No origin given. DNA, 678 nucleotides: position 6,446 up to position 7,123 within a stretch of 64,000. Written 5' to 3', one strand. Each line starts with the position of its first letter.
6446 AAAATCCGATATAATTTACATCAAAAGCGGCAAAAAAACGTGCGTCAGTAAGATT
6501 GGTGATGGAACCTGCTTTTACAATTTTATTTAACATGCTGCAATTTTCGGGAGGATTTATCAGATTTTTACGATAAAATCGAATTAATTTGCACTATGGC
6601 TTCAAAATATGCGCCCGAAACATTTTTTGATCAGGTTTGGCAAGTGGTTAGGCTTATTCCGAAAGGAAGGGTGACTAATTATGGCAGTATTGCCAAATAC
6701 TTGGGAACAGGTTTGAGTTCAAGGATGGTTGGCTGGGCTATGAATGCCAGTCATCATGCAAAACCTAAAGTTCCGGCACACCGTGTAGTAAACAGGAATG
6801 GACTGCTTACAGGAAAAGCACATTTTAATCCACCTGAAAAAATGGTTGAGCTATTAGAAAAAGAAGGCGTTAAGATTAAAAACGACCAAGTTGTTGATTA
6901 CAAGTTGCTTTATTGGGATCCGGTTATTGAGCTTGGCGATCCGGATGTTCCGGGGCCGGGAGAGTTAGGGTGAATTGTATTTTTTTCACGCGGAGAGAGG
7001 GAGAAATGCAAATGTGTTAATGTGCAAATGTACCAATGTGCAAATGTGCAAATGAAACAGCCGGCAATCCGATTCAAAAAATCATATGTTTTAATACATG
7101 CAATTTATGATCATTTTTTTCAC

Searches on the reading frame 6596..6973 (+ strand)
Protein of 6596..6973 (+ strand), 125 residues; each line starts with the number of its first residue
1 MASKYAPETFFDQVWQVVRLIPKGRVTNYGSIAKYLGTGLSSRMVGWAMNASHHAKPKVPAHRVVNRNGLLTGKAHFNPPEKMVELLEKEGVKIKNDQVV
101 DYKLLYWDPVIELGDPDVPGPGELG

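Call 11: find_encoding_contigs(protein=window:6596-6973:+, flank=10000, max_places=10)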
Protein window:6596-6973:+ (125 aa): 1 contig read that carries it; 1 place shown.
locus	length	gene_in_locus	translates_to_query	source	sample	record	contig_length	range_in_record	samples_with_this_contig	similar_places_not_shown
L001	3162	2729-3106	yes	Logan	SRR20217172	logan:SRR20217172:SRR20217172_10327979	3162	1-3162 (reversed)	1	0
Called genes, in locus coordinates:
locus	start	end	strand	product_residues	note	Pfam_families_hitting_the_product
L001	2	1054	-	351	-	?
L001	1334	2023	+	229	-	PF02390:Methyltransf_4, PF13847:Methyltransf_31 (weak), PF13649:Methyltransf_25 (weak)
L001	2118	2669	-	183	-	-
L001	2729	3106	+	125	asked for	PF01035:DNA_binding_1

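Call 27: search_protein_families(library=pfam, proteins=[window:6596-6973:+], max_evalue=0.01)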
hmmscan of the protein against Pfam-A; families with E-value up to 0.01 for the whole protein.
window:6596-6973:+ (125 aa): 1 family
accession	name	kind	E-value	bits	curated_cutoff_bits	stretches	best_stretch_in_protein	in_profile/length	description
PF01035.26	DNA_binding_1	-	3e-22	78.7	27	1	10-92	2-81/81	6-O-methylguanine DNA methyltransferase, DNA binding domain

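Call 29: find_homologous_proteins(query=window:6596-6973:+, max_evalue=1e-20)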
Query window:6596-6973:+ (125 aa): 7995 proteins with E <= 1e-20 among 8000 candidates; the best 120 are listed.
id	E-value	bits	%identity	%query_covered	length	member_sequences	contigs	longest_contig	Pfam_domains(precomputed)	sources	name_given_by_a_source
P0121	1.1e-69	250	88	97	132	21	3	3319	PF01035.27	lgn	-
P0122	9.5e-69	247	88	97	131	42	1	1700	PF01035.27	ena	-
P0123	1.6e-68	247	88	97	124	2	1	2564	PF01035.27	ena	-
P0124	5.8e-68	245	87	97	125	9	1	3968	PF01035.27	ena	-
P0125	4.4e-56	206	76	96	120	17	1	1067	PF01035.27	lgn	-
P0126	1.2e-54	202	81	85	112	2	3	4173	PF01035.27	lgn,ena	-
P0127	3.7e-54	200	73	96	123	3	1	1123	PF01035.27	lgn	-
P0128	4.0e-54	200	76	88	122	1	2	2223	PF01035.27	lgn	-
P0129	4.7e-54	200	77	88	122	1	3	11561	PF01035.27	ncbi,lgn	-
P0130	1.6e-52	195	77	85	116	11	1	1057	PF01035.27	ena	-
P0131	2.4e-52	194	73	90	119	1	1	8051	PF01035.27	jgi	-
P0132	4.4e-52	194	79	87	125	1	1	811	PF01035.27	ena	-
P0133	8.1e-52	193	80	86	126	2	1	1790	PF01035.27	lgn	-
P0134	1.0e-51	192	74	90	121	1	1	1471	PF01035.27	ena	-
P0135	3.9e-51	190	77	85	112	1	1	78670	PF01035.27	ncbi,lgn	ncbi:MAG: MGMT family protein [Chitinophagales bacterium]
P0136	6.2e-51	190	78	85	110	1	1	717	PF01035.27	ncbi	-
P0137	1.7e-50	188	73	91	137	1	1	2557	PF01035.27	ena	-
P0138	1.1e-49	186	78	85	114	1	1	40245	PF01035.27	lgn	-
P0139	1.3e-49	186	77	86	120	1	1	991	PF01035.27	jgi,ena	-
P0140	1.5e-49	185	77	83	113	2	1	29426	PF01035.27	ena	-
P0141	1.5e-49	185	78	83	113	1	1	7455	PF01035.27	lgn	-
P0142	1.5e-49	185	73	92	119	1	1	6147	PF01035.27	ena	-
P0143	3.0e-49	184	74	89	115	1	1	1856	PF01035.27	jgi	jgi:methylated-DNA-protein-cysteine methyltransferase-like protein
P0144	3.4e-49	184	76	86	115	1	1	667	PF01035.27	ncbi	-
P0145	3.8e-49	184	74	89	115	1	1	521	PF01035.27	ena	-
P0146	4.0e-49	184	79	84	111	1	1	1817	PF01035.27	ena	-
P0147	5.6e-49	184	79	84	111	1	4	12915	PF01035.27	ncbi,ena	-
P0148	5.6e-49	184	79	84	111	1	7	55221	PF01035.27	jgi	jgi:methylated-DNA-protein-cysteine methyltransferase-like protein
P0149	5.6e-49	184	79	84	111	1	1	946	PF01035.27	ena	-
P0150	1.0e-48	183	73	89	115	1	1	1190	PF01035.27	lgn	-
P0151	1.2e-48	182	77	84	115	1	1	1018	PF01035.27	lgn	-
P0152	1.4e-48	182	73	89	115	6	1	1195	PF01035.27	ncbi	-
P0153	1.4e-48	182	79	83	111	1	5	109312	PF01035.27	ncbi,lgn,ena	ncbi:MAG: MGMT family protein [Chitinophagaceae bacterium]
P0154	1.5e-48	182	79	83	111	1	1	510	PF01035.27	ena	-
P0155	1.5e-48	182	79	83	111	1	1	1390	PF01035.27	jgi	jgi:methylated-DNA-protein-cysteine methyltransferase-like protein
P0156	1.5e-48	182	79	83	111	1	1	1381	PF01035.27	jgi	jgi:methylated-DNA-protein-cysteine methyltransferase-like protein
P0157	1.5e-48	182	73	89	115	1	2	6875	PF01035.27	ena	-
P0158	1.5e-48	182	73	89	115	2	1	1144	PF01035.27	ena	-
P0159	1.6e-48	182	79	84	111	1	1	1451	PF01035.27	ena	-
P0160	2.0e-48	182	73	89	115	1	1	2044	PF01035.27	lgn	-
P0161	2.0e-48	182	77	84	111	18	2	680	PF01035.27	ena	-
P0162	2.1e-48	182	78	84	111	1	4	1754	PF01035.27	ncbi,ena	-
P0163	2.1e-48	182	80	83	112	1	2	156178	PF01035.27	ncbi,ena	-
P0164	2.1e-48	182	78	84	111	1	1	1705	PF01035.27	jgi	-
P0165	2.9e-48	181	73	89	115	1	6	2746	PF01035.27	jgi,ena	jgi:methylated-DNA-protein-cysteine methyltransferase-like protein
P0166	2.9e-48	181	73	89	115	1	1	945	PF01035.27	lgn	-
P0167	3.0e-48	181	80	83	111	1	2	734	PF01035.27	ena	-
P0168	3.0e-48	181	80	83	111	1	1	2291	PF01035.27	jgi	jgi:methylated-DNA-protein-cysteine methyltransferase-like protein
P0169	3.1e-48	181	80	83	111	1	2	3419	PF01035.27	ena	-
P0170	3.6e-48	181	77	85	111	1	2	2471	PF01035.27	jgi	jgi:methylated-DNA-protein-cysteine methyltransferase-like protein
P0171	3.7e-48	181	73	89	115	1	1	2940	PF01035.27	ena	-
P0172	3.8e-48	181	78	83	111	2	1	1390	PF01035.27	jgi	-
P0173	4.0e-48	181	73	89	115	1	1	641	PF01035.27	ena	-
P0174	5.2e-48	180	73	89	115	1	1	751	PF01035.27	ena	-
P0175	5.5e-48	180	73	89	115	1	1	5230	PF01035.27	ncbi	-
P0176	5.6e-48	180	73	89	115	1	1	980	PF01035.27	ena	-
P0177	5.6e-48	180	73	89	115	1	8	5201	PF01035.27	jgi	jgi:methylated-DNA-protein-cysteine methyltransferase-like protein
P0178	5.6e-48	180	73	89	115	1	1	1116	PF01035.27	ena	-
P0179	5.7e-48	180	80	83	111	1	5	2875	PF01035.27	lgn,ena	-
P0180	7.2e-48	180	73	89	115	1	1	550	PF01035.27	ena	-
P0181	7.3e-48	180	79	83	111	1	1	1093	PF01035.27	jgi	jgi:methylated-DNA-protein-cysteine methyltransferase-like protein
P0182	7.4e-48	180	77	84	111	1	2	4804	PF01035.27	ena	-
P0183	7.4e-48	180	79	83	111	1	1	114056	PF01035.27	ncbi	ncbi:MAG: MGMT family protein [Bacteroidota bacterium]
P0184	7.4e-48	180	77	84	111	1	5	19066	PF01035.27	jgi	jgi:methylated-DNA-protein-cysteine methyltransferase related protein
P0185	7.4e-48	180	79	83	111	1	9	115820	PF01035.27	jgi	jgi:methylated-DNA-protein-cysteine methyltransferase-like protein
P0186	7.7e-48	180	71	89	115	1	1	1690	PF01035.27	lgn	-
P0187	7.7e-48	180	73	89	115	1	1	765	PF01035.27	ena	-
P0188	7.7e-48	180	73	89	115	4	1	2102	PF01035.27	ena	-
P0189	7.8e-48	180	73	89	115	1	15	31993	PF01035.27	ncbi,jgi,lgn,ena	ncbi:MAG: hypothetical protein RLZ50_578 [Bacteroidota bacterium]|jgi:methylated-DNA-protein-cystein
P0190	7.8e-48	180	73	89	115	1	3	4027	PF01035.27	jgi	jgi:methylated-DNA-protein-cysteine methyltransferase-like protein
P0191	7.8e-48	180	79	83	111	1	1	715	PF01035.27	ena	-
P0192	7.9e-48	180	75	86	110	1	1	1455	PF01035.27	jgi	jgi:methylated-DNA-protein-cysteine methyltransferase related protein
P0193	8.6e-48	180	73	85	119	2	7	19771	PF01035.27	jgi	jgi:methylated-DNA-protein-cysteine methyltransferase-like protein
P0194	8.6e-48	180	76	84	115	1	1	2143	PF01035.27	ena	-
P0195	9.9e-48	179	73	89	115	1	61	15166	PF01035.27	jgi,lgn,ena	jgi:methylated-DNA-protein-cysteine methyltransferase-like protein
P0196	1.0e-47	179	78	83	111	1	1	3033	PF01035.27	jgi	jgi:methylated-DNA-protein-cysteine methyltransferase-like protein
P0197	1.0e-47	179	78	83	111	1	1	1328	PF01035.27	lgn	-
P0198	1.1e-47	179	73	89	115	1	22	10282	PF01035.27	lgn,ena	-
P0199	1.1e-47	179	72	89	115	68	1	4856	PF01035.27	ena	-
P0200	1.1e-47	179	79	83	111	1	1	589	PF01035.27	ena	-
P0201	1.1e-47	179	73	89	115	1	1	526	PF01035.27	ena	-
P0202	1.2e-47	179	69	91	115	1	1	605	PF01035.27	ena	-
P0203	1.3e-47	179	72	89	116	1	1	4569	PF01035.27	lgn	-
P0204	1.4e-47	179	71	93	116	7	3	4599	PF01035.27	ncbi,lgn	-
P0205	1.4e-47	179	72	89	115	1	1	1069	PF01035.27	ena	-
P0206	1.4e-47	179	78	83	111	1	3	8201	PF01035.27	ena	-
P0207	1.4e-47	179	71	89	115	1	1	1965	PF01035.27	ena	-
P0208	1.5e-47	179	72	89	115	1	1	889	PF01035.27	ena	-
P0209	1.5e-47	179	73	89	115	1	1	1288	PF01035.27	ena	-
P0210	1.5e-47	179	73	89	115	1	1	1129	PF01035.27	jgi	jgi:methylated-DNA-protein-cysteine methyltransferase-like protein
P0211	1.5e-47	179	77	84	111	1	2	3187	PF01035.27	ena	-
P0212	1.5e-47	179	75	83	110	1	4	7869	PF01035.27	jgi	jgi:methylated-DNA-protein-cysteine methyltransferase-like protein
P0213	1.6e-47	179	73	89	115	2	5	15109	PF01035.27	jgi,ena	-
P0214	1.6e-47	179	73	89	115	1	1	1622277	PF01035.27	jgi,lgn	jgi:methylated-DNA-protein-cysteine methyltransferase-like protein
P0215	1.8e-47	179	72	88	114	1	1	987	PF01035.27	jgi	jgi:methylated-DNA-protein-cysteine methyltransferase-like protein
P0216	1.8e-47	179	72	88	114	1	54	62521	PF01035.27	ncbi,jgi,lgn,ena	jgi:methylated-DNA-protein-cysteine methyltransferase-like protein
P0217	1.9e-47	179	72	90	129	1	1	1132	PF01035.27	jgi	jgi:methylated-DNA-protein-cysteine methyltransferase related protein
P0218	2.0e-47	179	76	85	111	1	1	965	PF01035.27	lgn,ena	-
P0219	2.0e-47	178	72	89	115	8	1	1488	PF01035.27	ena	-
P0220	2.0e-47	178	73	89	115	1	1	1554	PF01035.27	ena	-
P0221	2.0e-47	178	73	89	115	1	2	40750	PF01035.27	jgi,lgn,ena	jgi:methylated-DNA-protein-cysteine methyltransferase-like protein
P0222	2.1e-47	178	72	89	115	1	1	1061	PF01035.27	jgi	jgi:methylated-DNA-protein-cysteine methyltransferase-like protein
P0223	2.2e-47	178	73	89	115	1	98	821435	PF01035.27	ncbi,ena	-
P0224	2.2e-47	178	73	89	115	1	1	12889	PF01035.27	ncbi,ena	-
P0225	2.2e-47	178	76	83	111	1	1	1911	PF01035.27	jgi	-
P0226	2.4e-47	178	75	85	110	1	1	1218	PF01035.27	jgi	jgi:methylated-DNA-protein-cysteine methyltransferase related protein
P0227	2.4e-47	178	67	90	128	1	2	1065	PF01035.27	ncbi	-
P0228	2.5e-47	178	72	88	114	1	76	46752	PF01035.27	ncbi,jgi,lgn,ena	jgi:methylated-DNA-protein-cysteine methyltransferase-like protein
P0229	2.5e-47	178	72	88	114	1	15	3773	PF01035.27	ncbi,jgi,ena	jgi:methylated-DNA-protein-cysteine methyltransferase-like protein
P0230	2.5e-47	178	72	88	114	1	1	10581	PF01035.27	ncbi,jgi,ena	jgi:methylated-DNA-protein-cysteine methyltransferase-like protein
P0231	2.5e-47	178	69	90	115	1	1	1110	PF01035.27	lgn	-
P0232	2.8e-47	178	71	89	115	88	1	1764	PF01035.27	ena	-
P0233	2.8e-47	178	71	89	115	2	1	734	PF01035.27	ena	-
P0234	2.8e-47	178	73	89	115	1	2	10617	PF01035.27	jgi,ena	jgi:methylated-DNA-protein-cysteine methyltransferase-like protein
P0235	2.8e-47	178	72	89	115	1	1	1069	PF01035.27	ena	-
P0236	2.9e-47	178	72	89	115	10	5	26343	PF01035.27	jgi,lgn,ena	jgi:methylated-DNA-protein-cysteine methyltransferase-like protein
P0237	2.9e-47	178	72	89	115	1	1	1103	PF01035.27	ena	-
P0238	2.9e-47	178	72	89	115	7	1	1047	PF01035.27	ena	-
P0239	3.0e-47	178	72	89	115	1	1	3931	PF01035.27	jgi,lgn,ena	jgi:methylated-DNA-protein-cysteine methyltransferase-like protein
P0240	3.1e-47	178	73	89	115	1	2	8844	PF01035.27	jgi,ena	jgi:methylated-DNA-protein-cysteine methyltransferase-like protein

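Call 31: find_encoding_contigs(protein=P0121, flank=6000, max_places=6)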
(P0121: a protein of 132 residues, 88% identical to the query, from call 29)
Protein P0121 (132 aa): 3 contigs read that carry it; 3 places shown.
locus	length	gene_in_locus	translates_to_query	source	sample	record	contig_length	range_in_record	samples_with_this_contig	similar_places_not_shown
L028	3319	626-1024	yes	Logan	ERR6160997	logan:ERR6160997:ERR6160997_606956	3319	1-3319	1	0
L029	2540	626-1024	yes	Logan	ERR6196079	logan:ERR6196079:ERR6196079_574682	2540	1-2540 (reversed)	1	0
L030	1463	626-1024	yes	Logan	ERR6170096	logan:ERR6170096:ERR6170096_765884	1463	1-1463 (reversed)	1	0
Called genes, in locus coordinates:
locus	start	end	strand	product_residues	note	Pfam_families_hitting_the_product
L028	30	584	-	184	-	-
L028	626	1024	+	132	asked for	PF01035:DNA_binding_1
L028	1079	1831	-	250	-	PF04536:TPM_phosphatase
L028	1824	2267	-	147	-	PF04536:TPM_phosphatase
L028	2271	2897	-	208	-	PF04011:LemA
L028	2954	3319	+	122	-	?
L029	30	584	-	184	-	-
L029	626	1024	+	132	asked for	PF01035:DNA_binding_1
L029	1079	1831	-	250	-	PF04536:TPM_phosphatase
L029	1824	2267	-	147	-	PF04536:TPM_phosphatase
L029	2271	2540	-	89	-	?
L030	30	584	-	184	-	-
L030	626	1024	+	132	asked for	PF01035:DNA_binding_1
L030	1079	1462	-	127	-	?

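Call 32: find_encoding_contigs(protein=P0124, flank=6000, max_places=6)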
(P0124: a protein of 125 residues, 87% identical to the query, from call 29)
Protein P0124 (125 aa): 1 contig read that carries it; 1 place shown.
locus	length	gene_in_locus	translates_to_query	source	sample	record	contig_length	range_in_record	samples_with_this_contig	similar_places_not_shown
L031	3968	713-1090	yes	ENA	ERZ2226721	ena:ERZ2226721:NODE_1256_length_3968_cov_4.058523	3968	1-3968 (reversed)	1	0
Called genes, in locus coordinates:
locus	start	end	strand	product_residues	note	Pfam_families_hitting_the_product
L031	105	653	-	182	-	-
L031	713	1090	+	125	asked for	PF01035:DNA_binding_1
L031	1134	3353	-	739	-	PF11617:Cu-binding_MopE, PF18962:Por_Secre_tail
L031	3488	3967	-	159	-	?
